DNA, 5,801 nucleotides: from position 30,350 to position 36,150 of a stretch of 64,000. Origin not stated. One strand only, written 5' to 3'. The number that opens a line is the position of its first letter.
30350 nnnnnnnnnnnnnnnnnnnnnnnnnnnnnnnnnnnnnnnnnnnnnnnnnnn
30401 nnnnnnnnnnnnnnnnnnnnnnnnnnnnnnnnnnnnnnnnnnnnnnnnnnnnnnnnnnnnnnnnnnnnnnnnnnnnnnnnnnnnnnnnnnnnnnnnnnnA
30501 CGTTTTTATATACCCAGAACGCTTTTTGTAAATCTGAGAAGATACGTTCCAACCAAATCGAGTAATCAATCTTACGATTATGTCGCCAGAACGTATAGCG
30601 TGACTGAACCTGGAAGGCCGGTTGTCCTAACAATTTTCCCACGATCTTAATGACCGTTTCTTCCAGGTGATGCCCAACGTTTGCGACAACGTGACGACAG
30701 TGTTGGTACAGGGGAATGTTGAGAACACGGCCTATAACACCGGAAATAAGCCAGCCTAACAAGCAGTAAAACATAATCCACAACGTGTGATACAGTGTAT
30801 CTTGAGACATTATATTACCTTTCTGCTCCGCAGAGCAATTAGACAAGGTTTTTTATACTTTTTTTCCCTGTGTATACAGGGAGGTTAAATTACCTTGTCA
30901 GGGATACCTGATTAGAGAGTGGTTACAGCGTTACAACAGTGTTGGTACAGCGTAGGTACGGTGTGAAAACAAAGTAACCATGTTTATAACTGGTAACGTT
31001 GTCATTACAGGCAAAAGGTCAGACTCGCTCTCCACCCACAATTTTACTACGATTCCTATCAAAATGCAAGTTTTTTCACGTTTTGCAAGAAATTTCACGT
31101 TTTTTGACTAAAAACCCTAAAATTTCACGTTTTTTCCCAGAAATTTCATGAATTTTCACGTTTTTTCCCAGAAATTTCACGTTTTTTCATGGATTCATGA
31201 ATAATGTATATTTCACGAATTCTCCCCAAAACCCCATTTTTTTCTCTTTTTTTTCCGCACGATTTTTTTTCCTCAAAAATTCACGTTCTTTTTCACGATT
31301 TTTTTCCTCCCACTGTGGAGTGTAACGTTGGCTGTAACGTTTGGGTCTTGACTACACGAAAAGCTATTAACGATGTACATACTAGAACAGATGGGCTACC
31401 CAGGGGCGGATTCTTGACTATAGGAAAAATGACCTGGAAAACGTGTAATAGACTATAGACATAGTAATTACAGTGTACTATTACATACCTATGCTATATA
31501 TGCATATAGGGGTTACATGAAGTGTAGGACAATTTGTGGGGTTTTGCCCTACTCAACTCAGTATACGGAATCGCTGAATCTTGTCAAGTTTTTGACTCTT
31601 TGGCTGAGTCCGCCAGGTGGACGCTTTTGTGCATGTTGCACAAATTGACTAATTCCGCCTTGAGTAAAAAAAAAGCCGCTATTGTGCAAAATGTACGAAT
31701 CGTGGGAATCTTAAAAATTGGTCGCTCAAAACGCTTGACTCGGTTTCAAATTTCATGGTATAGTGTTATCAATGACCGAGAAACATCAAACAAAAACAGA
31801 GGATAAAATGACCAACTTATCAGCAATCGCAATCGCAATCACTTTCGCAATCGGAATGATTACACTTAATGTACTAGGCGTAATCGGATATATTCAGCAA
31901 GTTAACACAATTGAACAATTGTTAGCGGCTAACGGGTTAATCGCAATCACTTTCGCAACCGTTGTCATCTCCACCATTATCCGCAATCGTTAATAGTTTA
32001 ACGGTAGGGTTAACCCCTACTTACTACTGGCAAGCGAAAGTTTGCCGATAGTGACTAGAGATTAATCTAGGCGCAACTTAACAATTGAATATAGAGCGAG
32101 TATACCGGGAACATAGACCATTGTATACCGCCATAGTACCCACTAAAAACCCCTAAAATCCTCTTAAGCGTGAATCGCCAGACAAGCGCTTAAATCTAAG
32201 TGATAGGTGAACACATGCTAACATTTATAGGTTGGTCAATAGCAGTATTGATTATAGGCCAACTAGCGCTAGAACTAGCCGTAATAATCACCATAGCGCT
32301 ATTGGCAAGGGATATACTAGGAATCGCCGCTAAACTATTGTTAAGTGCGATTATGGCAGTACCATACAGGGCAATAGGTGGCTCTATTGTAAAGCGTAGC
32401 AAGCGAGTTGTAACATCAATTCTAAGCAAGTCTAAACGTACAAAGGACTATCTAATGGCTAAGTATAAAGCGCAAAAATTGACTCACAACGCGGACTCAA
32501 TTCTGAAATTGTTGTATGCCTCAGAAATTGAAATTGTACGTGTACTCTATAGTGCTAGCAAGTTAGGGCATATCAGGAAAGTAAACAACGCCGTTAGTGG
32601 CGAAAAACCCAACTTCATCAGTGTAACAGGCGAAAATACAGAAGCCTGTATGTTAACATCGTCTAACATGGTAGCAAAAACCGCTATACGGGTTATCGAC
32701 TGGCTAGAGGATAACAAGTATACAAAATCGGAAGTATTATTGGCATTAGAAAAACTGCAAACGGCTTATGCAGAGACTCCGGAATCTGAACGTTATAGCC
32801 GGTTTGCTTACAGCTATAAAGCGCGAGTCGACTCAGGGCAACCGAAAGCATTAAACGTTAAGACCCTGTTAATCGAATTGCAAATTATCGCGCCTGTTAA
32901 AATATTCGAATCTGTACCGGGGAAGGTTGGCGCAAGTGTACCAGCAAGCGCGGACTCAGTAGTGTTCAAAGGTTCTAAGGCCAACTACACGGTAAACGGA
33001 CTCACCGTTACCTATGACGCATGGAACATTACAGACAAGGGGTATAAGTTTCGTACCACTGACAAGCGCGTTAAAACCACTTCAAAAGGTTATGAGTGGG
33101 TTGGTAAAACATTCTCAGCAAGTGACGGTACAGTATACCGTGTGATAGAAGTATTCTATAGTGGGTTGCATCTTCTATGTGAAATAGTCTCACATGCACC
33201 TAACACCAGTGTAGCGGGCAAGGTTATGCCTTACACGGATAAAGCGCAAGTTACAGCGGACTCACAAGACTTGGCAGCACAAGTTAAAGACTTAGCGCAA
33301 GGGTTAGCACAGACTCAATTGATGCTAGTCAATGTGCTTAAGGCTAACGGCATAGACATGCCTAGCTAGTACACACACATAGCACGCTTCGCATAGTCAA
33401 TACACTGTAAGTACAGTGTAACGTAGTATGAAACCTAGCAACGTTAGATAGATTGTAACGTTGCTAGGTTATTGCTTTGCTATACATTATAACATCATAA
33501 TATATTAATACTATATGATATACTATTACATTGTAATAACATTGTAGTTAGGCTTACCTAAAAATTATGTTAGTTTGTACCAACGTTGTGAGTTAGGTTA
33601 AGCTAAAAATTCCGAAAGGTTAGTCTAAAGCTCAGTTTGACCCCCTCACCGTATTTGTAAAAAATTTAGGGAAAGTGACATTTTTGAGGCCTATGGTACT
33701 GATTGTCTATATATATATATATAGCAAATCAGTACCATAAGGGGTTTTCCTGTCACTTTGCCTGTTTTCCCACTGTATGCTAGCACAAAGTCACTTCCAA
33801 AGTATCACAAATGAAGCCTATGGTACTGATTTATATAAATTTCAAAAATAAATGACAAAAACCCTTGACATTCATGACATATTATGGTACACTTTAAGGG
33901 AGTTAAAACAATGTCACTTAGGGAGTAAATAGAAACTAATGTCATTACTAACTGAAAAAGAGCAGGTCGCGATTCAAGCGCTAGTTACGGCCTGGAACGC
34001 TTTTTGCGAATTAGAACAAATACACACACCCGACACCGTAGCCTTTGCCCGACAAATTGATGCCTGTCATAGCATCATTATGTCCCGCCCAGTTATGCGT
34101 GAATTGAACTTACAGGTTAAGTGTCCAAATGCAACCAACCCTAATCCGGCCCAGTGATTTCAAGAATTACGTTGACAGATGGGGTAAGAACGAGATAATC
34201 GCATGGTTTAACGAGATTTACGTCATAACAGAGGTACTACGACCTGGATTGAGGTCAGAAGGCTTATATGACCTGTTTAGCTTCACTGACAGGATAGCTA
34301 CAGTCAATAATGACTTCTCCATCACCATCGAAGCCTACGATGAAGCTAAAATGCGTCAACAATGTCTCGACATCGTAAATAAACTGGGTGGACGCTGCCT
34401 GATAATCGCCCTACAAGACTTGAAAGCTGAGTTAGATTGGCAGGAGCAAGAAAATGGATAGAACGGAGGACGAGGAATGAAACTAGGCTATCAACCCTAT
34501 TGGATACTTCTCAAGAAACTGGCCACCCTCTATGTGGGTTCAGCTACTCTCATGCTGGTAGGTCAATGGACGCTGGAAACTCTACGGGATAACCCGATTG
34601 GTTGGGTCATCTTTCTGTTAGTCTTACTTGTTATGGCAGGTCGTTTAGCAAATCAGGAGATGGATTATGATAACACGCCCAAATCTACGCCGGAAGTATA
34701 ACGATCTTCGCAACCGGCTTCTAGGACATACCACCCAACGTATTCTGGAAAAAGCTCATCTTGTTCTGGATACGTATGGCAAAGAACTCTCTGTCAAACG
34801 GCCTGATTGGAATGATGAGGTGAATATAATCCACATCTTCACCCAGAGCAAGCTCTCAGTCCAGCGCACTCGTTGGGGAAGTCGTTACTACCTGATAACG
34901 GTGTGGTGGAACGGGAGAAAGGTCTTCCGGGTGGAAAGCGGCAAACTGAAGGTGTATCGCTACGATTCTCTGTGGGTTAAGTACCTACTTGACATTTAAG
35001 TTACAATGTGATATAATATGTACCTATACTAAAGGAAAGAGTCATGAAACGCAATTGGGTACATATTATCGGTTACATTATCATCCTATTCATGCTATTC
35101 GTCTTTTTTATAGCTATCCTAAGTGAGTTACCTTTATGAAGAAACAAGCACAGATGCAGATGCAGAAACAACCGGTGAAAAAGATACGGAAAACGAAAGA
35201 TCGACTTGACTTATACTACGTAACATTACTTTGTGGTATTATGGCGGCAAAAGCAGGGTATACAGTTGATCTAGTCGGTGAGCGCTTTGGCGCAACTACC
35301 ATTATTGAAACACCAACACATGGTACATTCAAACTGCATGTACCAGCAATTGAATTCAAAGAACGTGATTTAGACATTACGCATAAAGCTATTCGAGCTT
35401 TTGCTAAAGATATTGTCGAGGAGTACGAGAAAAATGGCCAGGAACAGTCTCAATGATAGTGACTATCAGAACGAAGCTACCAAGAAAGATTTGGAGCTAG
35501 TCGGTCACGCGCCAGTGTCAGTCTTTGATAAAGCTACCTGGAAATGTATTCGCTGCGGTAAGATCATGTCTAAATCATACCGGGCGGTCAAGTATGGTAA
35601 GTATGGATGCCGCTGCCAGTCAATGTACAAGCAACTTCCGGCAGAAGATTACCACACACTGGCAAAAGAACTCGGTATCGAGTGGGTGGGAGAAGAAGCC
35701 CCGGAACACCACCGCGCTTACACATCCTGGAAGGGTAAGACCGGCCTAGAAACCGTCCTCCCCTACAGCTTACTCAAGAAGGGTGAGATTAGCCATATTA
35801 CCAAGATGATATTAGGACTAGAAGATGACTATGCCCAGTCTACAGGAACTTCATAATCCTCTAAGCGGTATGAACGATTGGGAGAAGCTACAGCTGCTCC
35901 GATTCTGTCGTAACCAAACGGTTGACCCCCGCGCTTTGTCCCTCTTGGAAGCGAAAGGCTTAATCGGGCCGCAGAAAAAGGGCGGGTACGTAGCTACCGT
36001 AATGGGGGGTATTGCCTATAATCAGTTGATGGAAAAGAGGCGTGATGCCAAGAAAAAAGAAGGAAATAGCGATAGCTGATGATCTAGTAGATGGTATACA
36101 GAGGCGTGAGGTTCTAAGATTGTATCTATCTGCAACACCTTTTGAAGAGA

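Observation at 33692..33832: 45-bp palindromic element (13-bp perfect arms around a (TA)n core) plus an orphan half-site in the control region; a second full copy lies 25 kb away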

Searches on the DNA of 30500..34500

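Call 47: search_rna_families(source=window, start=30500, end=34500, threshold=evalue, max_evalue=1)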
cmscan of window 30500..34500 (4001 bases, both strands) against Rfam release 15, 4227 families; matches with E-value up to 1: 1.
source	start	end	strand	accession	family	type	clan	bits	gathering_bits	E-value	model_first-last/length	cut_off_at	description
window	32787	32823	-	RF03031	ssnA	Cis-reg;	-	18.5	37.3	0.26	1-48/48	no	ssnA RNA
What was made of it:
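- On Known structured RNA family (Rfam): The only hit in 30500-34500 lies elsewhere, at 32787-32823 (ssnA, E = 0.26, below the gathering score) (call 47).
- There is no Rfam match (call 47).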

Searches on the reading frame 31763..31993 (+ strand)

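Call 53: search_protein_families(library=pfam, proteins=[window:31763-31993:+], max_evalue=0.05)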
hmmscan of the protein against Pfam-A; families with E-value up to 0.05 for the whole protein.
window:31763-31993:+ (76 aa): 1 family
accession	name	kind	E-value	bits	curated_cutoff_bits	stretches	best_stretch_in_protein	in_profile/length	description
PF17272.7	DUF5337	-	0.0078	16.5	27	1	7-76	3-69/74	Family of unknown function (DUF5337)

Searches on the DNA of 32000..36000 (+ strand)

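Call 5: search_dna_similar(query=window:32000-36000:+, collection=phages, mode=near)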
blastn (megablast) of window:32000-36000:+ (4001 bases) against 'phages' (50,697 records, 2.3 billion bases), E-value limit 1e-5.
No match.

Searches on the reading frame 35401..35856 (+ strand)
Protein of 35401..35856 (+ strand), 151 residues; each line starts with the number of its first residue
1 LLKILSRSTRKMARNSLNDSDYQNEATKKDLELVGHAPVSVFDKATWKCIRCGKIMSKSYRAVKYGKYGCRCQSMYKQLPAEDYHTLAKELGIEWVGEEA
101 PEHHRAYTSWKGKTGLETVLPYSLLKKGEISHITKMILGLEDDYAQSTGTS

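Call 53: search_protein_families(library=pfam, proteins=[window:35401-35856:+], max_evalue=0.05)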
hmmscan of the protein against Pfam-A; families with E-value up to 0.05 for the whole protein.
window:35401-35856:+ (151 aa): 0 families

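Call 54: search_protein_families(library=phrogs, proteins=[window:35401-35856:+], max_evalue=0.05)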
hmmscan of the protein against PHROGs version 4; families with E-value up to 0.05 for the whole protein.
window:35401-35856:+ (151 aa): 1 family
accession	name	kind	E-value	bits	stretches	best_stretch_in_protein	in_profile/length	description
phrog_7696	-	unknown function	0.034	15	0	42-62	40-61/78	-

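Call 86: find_homologous_proteins(query=window:35434-35853:+, max_evalue=0.001)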
Query seq(140 aa) (140 aa): 1 proteins with E <= 0.001 among 13 candidates.
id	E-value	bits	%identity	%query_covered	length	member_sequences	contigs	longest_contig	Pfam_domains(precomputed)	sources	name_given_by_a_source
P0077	5.6e-91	320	100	100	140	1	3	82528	-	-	-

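Call 88: search_solved_structures(query=window:35434-35853:+, max_evalue=10)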
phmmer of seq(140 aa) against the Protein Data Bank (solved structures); distinct sequences matched with E-value up to 10: 2.
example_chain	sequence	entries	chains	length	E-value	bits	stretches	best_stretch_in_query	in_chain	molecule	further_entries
8zcr_A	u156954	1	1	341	0.13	15.5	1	54-114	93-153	Serpin B9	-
1x6e_A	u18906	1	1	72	0.3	14.3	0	22-53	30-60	Zinc finger protein 24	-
